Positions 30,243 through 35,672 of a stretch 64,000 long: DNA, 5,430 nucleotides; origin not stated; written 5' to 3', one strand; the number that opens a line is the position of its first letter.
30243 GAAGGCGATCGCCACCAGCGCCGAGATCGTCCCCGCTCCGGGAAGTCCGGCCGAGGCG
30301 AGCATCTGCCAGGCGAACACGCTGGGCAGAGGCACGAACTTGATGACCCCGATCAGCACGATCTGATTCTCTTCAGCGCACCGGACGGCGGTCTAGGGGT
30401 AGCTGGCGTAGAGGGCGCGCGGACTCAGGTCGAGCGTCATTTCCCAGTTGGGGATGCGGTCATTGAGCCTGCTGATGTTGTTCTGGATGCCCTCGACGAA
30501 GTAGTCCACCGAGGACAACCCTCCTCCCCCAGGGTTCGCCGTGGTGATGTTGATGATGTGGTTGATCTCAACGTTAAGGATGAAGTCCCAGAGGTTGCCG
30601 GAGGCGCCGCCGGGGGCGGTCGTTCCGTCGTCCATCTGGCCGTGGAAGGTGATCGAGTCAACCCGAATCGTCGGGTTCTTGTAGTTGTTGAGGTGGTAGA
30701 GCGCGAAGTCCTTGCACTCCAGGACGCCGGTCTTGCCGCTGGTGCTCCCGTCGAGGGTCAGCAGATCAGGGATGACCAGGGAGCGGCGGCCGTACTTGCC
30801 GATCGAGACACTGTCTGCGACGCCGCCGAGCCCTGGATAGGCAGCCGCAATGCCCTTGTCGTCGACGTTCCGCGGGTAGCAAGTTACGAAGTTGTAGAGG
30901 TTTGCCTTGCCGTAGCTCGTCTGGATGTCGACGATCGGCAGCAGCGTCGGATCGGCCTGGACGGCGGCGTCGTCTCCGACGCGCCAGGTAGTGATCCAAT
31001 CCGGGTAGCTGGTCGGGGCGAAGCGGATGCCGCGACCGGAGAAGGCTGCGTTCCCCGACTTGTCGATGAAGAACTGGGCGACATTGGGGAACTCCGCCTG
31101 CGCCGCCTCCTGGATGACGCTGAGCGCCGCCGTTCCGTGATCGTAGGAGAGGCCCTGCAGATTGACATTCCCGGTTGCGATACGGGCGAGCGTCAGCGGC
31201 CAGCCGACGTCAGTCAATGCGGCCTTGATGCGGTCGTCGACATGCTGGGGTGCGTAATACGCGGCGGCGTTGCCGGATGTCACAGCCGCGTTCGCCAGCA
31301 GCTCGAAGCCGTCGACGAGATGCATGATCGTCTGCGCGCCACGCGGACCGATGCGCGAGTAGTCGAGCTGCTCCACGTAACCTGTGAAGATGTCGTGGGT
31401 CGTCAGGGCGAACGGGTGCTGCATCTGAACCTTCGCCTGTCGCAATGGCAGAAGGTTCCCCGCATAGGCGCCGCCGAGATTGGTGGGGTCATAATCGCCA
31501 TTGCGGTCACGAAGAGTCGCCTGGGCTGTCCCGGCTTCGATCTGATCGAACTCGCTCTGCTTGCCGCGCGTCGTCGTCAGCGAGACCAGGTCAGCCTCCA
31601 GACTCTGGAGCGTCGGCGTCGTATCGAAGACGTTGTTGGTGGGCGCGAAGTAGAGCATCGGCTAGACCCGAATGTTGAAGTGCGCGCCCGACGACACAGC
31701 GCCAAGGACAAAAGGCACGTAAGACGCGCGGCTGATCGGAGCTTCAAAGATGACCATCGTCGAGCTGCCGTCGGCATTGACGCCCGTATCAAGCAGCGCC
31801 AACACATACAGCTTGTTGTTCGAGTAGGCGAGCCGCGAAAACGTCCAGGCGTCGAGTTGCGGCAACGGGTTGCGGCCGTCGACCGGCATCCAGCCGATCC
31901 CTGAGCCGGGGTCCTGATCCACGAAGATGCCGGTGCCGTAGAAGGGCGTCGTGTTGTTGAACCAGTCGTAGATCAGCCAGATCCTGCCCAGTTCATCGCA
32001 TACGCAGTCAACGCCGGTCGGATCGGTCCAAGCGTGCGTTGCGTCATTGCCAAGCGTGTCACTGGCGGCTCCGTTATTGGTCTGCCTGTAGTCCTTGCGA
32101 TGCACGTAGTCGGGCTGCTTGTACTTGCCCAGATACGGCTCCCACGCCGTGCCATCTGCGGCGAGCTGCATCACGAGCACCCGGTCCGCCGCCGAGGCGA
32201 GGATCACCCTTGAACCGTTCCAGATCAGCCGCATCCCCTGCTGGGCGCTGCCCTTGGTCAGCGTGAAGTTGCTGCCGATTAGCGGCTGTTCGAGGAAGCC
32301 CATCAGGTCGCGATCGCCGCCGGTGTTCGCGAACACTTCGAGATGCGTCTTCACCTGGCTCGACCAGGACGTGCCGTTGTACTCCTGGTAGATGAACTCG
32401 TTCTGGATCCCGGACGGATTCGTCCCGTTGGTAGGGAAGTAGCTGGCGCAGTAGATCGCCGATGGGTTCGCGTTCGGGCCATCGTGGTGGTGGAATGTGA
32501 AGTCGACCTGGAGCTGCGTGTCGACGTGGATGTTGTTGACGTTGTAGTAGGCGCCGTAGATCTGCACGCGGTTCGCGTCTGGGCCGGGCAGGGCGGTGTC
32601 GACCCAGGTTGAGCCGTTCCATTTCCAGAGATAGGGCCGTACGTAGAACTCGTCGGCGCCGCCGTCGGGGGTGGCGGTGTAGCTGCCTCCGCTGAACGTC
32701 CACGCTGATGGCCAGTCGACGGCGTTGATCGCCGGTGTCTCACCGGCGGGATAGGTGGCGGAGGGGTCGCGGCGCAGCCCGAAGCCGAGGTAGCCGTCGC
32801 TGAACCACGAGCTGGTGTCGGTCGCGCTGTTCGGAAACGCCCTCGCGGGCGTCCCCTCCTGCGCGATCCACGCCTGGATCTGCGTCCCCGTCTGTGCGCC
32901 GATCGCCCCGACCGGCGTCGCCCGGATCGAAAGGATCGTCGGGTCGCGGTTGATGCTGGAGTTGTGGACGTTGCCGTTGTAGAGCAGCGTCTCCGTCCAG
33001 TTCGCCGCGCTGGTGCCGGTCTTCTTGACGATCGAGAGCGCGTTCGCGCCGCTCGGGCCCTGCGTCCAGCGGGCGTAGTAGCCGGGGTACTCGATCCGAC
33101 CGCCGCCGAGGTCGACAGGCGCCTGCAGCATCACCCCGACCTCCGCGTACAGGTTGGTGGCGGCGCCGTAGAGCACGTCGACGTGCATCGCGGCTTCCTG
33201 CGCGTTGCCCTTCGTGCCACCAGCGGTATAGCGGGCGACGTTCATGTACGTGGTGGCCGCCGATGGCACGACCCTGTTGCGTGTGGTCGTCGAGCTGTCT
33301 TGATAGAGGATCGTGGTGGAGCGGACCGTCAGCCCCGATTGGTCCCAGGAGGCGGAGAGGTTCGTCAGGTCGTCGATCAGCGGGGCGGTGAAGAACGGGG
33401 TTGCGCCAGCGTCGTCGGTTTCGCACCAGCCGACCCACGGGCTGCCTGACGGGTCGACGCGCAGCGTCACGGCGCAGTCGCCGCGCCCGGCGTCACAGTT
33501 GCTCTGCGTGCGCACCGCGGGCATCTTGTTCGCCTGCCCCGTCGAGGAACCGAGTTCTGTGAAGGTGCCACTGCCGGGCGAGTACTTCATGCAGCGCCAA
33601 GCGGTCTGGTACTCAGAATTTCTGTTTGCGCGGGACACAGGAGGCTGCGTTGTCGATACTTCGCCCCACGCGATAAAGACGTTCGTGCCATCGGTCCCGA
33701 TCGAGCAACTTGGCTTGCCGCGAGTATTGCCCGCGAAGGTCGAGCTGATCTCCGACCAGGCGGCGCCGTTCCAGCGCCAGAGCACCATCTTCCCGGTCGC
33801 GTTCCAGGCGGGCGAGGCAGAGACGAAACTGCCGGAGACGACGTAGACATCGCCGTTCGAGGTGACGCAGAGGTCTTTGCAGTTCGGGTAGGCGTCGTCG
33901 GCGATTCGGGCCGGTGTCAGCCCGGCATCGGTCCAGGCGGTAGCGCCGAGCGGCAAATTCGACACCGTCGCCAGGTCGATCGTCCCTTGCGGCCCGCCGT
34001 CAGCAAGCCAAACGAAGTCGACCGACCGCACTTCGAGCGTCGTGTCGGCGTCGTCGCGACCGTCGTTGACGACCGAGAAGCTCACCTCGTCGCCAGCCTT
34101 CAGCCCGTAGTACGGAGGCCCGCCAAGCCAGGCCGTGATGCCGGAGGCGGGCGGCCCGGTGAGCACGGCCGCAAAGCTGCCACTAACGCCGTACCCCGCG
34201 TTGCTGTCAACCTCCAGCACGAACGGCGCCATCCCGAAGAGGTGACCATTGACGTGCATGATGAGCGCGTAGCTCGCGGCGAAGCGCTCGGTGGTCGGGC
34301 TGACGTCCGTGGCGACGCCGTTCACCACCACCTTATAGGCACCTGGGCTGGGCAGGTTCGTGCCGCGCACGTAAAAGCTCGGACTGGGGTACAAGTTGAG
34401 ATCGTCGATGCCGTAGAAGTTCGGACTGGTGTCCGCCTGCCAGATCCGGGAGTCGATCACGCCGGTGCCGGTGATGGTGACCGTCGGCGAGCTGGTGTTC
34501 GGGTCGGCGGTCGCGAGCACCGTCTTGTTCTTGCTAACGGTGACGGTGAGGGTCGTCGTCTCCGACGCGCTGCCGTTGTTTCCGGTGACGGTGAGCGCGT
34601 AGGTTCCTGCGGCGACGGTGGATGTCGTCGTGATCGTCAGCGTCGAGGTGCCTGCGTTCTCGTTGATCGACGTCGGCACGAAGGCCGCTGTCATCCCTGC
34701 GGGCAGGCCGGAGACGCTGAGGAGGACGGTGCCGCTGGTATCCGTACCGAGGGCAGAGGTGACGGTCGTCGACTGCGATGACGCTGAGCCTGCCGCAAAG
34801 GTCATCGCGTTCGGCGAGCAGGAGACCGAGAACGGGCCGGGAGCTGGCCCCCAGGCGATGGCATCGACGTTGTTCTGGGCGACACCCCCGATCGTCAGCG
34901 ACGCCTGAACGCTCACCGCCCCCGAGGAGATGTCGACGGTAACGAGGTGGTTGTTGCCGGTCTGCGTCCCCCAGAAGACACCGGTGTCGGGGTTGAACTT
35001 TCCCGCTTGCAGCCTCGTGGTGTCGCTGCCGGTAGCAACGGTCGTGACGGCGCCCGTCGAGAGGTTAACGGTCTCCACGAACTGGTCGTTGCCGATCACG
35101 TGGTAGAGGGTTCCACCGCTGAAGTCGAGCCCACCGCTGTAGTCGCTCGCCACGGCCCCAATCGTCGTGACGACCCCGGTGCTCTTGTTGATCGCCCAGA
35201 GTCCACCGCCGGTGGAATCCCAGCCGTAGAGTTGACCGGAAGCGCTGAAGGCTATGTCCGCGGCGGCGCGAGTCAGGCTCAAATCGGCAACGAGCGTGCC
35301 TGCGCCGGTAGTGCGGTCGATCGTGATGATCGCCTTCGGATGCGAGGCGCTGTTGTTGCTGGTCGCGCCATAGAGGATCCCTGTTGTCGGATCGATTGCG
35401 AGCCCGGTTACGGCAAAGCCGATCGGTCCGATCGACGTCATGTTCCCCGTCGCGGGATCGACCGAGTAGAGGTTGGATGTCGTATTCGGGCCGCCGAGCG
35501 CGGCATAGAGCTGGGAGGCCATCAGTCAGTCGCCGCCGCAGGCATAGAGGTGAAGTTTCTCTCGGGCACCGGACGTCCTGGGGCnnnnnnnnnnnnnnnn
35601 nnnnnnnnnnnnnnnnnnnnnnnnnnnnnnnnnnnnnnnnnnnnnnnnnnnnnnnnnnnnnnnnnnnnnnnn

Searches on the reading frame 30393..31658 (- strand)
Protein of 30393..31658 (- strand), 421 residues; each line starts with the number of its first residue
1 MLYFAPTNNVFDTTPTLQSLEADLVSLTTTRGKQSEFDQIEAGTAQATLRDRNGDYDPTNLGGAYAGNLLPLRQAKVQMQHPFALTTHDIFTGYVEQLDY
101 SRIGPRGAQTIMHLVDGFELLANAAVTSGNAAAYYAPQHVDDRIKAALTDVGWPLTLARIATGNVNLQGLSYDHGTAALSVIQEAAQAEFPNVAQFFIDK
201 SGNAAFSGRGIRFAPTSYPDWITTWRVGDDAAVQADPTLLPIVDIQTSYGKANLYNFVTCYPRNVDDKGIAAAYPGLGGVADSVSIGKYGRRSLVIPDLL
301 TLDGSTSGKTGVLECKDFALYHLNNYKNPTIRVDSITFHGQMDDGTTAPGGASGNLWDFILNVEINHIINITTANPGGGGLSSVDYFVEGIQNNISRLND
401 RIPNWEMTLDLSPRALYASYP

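Call 82: search_protein_families(library=pfam, proteins=[window:30393-31658:-], max_evalue=0.001)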
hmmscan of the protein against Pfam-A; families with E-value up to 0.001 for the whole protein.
window:30393-31658:- (421 aa): 0 families

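Call 104: search_protein_families(library=phrogs, proteins=[window:30393-31658:-], max_evalue=0.001)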
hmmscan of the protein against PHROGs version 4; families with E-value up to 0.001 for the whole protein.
window:30393-31658:- (421 aa): 1 family
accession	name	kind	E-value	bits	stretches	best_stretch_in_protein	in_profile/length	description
phrog_5313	-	unknown function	1.2e-10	41.2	1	27-183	173-328/1052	-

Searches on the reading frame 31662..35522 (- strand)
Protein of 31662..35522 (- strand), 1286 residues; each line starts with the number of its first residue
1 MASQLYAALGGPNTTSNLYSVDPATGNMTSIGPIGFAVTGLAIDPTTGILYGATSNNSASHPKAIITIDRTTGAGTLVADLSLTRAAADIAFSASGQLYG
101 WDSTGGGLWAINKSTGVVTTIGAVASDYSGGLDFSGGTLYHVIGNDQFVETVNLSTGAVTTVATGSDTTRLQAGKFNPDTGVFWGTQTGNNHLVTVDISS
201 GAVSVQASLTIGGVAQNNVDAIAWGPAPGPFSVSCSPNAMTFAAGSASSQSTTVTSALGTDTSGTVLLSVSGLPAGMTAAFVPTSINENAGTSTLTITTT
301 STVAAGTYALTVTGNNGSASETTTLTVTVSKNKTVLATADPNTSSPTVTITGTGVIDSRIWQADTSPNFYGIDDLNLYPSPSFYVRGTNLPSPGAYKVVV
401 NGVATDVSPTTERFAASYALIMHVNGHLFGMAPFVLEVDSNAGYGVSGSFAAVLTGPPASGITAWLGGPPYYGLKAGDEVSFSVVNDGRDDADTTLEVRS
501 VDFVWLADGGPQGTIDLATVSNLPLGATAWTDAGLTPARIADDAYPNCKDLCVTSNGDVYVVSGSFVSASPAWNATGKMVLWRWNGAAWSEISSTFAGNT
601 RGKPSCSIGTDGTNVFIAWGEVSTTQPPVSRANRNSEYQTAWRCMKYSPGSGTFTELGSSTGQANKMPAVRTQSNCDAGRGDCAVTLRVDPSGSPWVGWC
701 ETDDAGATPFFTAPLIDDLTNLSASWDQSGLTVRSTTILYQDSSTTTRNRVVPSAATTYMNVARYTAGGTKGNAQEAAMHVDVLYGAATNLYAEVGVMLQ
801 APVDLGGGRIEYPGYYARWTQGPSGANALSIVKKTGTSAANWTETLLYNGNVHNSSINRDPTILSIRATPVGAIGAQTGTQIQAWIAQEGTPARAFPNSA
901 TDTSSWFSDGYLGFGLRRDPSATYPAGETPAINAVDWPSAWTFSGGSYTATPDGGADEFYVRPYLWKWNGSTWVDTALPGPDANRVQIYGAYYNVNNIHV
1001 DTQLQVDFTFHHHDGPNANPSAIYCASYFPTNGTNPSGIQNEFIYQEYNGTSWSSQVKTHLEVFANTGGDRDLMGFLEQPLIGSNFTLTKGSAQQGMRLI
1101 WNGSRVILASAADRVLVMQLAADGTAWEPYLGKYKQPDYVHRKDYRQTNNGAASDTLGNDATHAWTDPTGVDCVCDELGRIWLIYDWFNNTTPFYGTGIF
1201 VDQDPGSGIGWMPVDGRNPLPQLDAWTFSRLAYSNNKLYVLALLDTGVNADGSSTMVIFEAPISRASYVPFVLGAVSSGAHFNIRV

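Call 82: search_protein_families(library=pfam, proteins=[window:31662-35522:-], max_evalue=0.001)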
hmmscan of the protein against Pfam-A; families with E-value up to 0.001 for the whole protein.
window:31662-35522:- (1286 aa): 1 family
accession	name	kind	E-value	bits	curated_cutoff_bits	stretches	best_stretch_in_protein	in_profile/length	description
PF21959.2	DUF6923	-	6.2e-07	29.9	27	2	5-125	49-171/234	Repeat of unknown function (DUF6923)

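Call 104: search_protein_families(library=phrogs, proteins=[window:31662-35522:-], max_evalue=0.001)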
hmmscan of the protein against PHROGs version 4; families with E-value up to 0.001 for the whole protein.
window:31662-35522:- (1286 aa): 0 families
